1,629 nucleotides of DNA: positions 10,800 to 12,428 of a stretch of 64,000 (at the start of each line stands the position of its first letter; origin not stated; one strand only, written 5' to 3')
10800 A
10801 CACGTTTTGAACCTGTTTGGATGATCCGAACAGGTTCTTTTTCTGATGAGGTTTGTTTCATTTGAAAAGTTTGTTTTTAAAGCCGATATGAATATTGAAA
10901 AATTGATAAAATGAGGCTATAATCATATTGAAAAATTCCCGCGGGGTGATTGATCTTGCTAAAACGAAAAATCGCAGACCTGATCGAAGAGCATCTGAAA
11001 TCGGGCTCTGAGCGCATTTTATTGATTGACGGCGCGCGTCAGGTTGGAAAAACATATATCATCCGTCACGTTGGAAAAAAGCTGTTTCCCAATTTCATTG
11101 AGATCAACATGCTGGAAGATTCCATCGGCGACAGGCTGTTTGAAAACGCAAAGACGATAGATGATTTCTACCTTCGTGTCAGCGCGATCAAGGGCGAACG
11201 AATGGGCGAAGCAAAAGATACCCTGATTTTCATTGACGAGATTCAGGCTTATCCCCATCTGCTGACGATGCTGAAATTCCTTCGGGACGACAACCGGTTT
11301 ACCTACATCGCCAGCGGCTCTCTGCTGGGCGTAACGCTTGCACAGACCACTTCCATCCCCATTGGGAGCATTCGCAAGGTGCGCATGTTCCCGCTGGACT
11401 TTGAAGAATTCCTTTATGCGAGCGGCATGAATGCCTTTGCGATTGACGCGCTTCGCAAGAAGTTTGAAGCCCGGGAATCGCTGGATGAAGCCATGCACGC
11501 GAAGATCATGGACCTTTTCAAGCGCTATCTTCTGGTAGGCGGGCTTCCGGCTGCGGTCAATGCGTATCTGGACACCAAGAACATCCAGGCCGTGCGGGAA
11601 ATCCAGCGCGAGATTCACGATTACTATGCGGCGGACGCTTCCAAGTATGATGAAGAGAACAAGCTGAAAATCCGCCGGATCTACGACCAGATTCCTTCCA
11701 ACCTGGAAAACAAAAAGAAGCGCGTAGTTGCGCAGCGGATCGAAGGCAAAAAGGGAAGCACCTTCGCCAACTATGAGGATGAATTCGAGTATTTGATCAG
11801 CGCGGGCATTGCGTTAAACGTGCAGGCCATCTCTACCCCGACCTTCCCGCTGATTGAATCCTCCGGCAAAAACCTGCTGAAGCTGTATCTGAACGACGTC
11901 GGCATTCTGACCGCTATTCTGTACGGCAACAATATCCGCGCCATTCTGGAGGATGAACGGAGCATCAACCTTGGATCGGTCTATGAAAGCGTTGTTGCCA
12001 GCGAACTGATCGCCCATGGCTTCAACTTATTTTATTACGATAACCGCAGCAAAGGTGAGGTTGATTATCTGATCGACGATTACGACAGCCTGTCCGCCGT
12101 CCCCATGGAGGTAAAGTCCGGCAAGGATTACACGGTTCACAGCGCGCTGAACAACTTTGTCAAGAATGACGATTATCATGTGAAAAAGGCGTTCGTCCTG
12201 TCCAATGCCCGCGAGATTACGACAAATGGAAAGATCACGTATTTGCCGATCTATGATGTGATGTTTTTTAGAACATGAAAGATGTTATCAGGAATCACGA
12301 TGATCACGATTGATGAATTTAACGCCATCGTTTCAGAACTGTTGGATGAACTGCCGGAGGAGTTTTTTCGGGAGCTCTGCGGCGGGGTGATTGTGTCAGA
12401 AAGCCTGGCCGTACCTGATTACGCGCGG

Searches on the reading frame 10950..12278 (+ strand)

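Call 23: search_protein_families(library=pfam, proteins=[window:10950-12278:+], max_evalue=0.00001)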
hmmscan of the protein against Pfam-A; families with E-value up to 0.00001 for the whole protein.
window:10950-12278:+ (442 aa): 2 families
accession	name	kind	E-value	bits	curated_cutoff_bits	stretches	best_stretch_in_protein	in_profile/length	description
PF13173.12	AAA_14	-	1.8e-24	86.6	27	1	21-155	2-129/129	AAA domain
PF13635.12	DUF4143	-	1.1e-21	77.7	28.1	1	229-391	3-160/160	Domain of unknown function (DUF4143)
